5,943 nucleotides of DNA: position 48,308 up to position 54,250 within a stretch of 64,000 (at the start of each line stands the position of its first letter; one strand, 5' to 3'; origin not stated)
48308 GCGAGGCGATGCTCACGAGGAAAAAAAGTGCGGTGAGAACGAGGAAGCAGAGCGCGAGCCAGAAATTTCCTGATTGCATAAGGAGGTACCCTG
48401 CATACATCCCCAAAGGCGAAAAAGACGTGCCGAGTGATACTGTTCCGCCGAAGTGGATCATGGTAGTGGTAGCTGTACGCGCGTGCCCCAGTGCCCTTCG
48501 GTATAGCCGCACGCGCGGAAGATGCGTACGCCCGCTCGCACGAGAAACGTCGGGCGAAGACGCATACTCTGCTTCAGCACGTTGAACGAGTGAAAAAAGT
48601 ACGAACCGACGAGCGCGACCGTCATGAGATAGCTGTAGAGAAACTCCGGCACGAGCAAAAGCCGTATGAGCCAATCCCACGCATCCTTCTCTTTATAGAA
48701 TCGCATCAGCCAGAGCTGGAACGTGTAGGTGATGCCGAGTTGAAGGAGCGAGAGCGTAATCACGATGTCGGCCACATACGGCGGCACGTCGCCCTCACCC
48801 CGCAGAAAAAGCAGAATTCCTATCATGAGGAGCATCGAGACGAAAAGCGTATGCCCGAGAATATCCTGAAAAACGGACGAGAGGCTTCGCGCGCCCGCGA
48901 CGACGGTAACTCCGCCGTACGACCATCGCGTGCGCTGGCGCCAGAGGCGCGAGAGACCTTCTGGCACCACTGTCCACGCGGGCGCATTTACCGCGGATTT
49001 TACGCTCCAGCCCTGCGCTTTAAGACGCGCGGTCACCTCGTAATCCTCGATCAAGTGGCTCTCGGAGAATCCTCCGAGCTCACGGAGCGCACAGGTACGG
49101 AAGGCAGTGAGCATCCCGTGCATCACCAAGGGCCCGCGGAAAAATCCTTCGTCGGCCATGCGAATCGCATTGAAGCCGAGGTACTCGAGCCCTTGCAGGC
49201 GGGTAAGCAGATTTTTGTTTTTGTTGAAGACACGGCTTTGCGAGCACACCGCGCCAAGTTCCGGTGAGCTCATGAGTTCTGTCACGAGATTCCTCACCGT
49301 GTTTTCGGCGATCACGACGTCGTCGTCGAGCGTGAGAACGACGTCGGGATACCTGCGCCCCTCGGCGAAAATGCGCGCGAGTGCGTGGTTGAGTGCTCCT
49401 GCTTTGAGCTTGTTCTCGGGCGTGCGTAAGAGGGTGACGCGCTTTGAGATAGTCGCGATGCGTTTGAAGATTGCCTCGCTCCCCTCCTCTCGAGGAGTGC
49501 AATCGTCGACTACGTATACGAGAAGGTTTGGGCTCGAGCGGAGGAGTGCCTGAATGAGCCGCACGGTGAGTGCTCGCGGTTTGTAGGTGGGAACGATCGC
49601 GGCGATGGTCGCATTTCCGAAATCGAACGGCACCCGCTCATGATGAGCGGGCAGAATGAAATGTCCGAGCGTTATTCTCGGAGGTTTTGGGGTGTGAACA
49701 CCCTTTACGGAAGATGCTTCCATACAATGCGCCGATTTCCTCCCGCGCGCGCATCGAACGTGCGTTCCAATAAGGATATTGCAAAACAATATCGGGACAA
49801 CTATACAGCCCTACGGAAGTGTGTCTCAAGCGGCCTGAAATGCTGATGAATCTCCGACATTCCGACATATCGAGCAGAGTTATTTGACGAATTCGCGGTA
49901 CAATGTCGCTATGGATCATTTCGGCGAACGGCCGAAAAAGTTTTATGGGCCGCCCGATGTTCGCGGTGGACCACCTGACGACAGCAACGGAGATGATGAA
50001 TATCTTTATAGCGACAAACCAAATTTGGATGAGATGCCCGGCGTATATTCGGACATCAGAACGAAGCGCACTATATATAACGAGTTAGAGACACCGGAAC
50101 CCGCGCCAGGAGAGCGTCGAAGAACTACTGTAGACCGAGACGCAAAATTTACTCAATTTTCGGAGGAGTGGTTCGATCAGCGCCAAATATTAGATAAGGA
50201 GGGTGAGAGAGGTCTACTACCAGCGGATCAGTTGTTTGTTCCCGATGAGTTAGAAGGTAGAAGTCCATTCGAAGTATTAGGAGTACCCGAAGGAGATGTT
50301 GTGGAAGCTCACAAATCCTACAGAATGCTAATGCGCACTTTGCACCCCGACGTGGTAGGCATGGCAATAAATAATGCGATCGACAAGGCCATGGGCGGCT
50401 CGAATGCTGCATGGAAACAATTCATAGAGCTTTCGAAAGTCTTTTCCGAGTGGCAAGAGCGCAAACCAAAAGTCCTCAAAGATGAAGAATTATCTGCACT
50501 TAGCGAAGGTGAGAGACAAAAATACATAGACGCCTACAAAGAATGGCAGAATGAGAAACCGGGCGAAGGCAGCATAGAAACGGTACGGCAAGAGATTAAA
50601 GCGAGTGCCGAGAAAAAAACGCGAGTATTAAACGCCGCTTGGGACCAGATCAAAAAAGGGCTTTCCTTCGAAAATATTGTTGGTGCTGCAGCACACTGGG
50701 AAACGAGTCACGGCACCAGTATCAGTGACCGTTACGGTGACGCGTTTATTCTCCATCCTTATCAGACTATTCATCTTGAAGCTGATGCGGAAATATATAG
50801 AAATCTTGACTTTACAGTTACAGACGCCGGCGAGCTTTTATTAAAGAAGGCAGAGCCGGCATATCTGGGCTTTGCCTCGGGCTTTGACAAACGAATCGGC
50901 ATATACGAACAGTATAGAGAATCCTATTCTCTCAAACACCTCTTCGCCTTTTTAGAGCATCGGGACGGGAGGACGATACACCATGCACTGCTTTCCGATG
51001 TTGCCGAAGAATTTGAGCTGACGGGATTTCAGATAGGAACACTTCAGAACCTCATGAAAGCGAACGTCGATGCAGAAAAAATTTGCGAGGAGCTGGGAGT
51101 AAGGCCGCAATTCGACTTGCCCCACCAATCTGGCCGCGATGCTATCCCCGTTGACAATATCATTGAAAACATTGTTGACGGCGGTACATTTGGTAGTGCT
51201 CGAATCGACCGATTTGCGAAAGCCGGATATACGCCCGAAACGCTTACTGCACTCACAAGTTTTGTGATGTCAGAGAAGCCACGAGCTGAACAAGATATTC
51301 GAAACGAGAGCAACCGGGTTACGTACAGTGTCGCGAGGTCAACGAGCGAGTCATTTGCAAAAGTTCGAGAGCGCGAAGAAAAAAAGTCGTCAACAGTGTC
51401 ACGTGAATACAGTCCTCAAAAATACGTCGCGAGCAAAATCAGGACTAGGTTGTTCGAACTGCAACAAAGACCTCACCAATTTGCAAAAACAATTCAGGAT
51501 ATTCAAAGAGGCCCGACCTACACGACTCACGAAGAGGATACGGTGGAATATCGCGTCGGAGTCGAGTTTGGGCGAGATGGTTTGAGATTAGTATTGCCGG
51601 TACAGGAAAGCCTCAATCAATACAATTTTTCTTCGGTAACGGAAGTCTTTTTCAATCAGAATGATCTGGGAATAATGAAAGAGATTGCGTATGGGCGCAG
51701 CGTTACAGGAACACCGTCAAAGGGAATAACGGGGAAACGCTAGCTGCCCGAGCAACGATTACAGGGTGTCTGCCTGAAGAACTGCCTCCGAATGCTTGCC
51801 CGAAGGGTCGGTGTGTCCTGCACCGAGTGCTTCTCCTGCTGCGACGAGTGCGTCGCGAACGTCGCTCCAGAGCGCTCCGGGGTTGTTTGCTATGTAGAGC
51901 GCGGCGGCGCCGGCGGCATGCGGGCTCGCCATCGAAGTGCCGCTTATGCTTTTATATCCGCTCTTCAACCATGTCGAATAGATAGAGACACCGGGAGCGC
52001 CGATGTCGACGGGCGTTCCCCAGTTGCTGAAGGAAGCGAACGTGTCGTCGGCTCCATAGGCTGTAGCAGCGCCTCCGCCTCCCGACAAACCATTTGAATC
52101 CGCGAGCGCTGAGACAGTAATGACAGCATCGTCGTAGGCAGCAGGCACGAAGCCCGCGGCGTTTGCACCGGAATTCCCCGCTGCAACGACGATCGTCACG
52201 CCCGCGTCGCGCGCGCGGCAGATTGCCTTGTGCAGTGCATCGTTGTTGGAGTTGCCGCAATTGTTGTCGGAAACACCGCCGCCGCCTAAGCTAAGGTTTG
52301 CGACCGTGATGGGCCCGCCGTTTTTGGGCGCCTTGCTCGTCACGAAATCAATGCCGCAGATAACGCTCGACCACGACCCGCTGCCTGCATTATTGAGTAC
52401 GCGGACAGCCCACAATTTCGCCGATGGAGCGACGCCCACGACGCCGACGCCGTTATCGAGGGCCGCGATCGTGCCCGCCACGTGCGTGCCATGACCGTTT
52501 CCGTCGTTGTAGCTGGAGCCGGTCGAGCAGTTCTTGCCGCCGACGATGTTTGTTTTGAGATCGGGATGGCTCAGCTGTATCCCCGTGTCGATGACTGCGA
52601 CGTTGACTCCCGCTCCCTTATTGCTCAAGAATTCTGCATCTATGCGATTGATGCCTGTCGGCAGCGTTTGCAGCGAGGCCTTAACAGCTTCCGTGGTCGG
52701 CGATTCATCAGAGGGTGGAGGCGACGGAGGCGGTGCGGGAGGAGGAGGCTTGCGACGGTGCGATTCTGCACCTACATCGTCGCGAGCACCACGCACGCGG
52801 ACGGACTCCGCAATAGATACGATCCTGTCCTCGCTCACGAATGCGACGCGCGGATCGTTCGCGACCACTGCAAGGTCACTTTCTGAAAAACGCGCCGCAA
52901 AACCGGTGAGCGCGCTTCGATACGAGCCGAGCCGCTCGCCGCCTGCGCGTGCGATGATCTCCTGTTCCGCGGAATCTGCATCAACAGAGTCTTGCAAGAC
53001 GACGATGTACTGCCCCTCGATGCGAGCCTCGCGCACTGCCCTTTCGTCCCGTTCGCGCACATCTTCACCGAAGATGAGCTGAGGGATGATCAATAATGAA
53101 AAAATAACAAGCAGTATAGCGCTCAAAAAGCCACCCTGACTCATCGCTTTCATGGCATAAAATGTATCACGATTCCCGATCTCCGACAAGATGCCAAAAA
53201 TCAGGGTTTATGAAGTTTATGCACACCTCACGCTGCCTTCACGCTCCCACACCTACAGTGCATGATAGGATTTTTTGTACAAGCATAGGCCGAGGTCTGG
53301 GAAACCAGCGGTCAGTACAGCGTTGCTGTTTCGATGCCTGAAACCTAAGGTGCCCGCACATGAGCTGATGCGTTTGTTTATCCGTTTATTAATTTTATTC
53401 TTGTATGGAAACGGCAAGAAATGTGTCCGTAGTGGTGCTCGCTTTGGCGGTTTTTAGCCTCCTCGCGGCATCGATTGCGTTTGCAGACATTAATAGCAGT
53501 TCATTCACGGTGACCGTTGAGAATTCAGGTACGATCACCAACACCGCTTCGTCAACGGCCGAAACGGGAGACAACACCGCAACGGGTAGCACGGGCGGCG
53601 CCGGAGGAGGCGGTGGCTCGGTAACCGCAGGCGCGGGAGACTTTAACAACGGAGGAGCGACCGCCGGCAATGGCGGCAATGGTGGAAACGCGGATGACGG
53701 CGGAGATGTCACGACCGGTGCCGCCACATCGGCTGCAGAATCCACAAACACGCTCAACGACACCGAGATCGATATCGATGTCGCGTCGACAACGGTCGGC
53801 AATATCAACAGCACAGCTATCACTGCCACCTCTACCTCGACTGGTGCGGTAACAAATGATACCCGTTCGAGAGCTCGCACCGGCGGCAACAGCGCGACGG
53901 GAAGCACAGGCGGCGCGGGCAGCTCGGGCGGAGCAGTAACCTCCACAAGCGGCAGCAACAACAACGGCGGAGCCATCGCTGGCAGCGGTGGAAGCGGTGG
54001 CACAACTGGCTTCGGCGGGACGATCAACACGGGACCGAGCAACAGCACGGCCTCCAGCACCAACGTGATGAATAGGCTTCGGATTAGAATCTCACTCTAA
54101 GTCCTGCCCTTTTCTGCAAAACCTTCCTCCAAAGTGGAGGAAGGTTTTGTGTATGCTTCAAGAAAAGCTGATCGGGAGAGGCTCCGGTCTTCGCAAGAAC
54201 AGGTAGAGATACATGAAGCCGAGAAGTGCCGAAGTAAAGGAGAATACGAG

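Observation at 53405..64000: Family of secreted Gly/Asn-rich proteins sharing a C-terminal module that ends N-x-[ST]-x-x-R-I-R-x-R, possibly an unrecognised sorting, anchoring or polymerisation signal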

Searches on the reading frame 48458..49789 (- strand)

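Call 42: search_protein_families(library=pfam, proteins=[window:48458-49789:-], max_evalue=0.001)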
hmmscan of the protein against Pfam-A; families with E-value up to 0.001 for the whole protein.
window:48458-49789:- (443 aa): 5 families
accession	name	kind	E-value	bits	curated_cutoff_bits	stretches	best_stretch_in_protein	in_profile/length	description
PF13641.12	Glyco_tranf_2_3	-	9.4e-25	88.4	27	1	62-292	3-230/230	Glycosyltransferase like family 2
PF13632.12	Glyco_trans_2_3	-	7.4e-24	85.1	27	1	151-331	2-179/198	Glycosyl transferase family group 2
PF13506.12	Glyco_transf_21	-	2.3e-17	63.4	21.7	1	149-290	32-173/174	Glycosyl transferase family 21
PF00535.33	Glycos_transf_2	-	9.5e-16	58.6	23.3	1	65-201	3-131/168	Glycosyl transferase family 2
PF03142.21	Chitin_synth_2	-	6.9e-08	32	27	1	135-237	189-291/527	Chitin synthase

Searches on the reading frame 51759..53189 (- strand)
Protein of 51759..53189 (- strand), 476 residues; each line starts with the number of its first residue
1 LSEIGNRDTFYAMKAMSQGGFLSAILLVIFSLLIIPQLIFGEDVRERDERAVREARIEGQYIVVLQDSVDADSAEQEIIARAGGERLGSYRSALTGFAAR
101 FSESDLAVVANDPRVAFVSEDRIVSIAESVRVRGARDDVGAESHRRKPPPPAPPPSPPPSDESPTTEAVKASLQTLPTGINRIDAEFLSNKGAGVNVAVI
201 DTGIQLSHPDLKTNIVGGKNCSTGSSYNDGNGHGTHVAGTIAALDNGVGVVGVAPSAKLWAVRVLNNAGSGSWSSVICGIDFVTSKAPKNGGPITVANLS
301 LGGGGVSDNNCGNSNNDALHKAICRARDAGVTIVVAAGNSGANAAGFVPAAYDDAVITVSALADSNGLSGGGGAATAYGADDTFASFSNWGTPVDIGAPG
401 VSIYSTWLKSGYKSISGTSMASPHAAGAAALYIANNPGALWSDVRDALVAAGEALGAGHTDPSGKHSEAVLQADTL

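Call 4: search_protein_families(library=pfam, proteins=[window:51759-53189:-], max_evalue=0.01)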
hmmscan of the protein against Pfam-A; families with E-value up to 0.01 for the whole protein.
window:51759-53189:- (476 aa): 2 families
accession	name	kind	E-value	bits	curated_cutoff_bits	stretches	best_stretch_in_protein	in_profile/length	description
PF00082.27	Peptidase_S8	-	9.4e-44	150.3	21.8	1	192-452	1-273/288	Subtilase family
PF05922.21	Inhibitor_I9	-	3.4e-07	31.3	21.2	1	61-126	2-81/82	Peptidase inhibitor I9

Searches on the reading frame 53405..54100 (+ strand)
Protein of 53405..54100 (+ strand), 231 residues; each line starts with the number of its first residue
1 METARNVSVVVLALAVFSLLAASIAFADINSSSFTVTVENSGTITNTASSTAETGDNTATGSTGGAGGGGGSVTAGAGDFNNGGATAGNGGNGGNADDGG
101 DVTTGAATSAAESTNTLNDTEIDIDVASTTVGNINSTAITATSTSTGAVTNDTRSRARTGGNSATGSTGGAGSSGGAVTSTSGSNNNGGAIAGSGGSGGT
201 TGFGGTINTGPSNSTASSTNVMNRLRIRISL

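Call 4: search_protein_families(library=pfam, proteins=[window:53405-54100:+], max_evalue=0.01)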
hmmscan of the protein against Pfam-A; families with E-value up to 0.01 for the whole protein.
window:53405-54100:+ (231 aa): 0 families

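Call 5: search_protein_families(library=ncbifam, proteins=[window:53405-54100:+], max_evalue=0.1)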
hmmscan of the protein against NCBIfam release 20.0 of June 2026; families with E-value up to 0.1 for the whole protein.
window:53405-54100:+ (231 aa): 0 families

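Call 34: predict_structure(alignment_id=A3)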
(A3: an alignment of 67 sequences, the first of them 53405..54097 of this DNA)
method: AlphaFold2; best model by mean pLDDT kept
length: 231 residues; sequences in the alignment: 67
mean_pLDDT: 65.0   pTM: 0.38
mean pLDDT of the five models: 65.0, 61.5, 61.5, 59.4, 51.6
residues with pLDDT >= 90: 0; 70-90: 65; 50-70: 159; < 50: 7
segments of 3 or more residues with pLDDT < 50: 80-83
pLDDT, mean of each block of 10 residues (from residue 1): 62 82 67 63 69 70 62 55 56 69 76 68 63 58 60 69 63 62 53 63 70 75 62 58
secondary structure, 60 per line:
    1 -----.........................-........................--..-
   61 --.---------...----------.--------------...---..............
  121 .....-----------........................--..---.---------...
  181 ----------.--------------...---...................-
elements in order: H6-30 E32-55 E73-75 E101-103 E107-125 E137-160 E178-180 E206-208 E212-230

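Call 43: fold_search(model_id=the predicted structure, library=pdb)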
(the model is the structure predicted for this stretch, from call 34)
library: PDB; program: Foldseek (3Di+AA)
matches with E <= 10: 2; with E <= 0.001: 0
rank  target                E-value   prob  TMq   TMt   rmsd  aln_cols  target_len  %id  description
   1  9u4u_A                5.2e-02  0.02  0.06  0.08  40.2       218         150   10  Structure of the functional amyloid FapC from Pseudomonas sp.UK4 (released 2025-08-06)
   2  6eka_MODEL_1_A        7.2e+00  0.02  0.08  0.23  18.9        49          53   10  Solid-state MAS NMR structure of the HELLF prion amyloid fibrils (released 2018-10-10)

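Call 63: search_solved_structures(query=A3, max_evalue=1)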
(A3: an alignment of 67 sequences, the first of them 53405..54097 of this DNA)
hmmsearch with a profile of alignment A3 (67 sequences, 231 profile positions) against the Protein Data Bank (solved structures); distinct sequences matched with E-value up to 1: 2.
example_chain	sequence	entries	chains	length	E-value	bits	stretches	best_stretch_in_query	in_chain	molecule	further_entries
2qg7_A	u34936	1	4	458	0.027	17.2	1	51-98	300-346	ethanolamine kinase Pv091845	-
8ejf_a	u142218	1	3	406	0.18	14.5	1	174-217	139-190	Glycoprotein GP2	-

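Call 80: list_cluster_members(proteins=[window:53405-54097:+, window:57398-58864:-, window:58899-59567:-, P0050, P0049])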
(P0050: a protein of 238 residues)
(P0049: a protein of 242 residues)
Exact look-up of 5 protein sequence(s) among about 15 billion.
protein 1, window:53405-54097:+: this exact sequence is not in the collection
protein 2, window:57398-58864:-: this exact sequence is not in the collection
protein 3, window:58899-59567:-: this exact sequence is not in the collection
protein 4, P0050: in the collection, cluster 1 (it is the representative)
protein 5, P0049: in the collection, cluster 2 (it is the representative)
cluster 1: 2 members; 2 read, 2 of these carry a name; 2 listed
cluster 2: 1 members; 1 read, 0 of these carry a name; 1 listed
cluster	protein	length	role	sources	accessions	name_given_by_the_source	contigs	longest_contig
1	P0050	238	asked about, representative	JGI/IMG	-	hypothetical protein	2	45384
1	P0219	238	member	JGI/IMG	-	hypothetical protein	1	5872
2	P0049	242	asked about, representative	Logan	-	-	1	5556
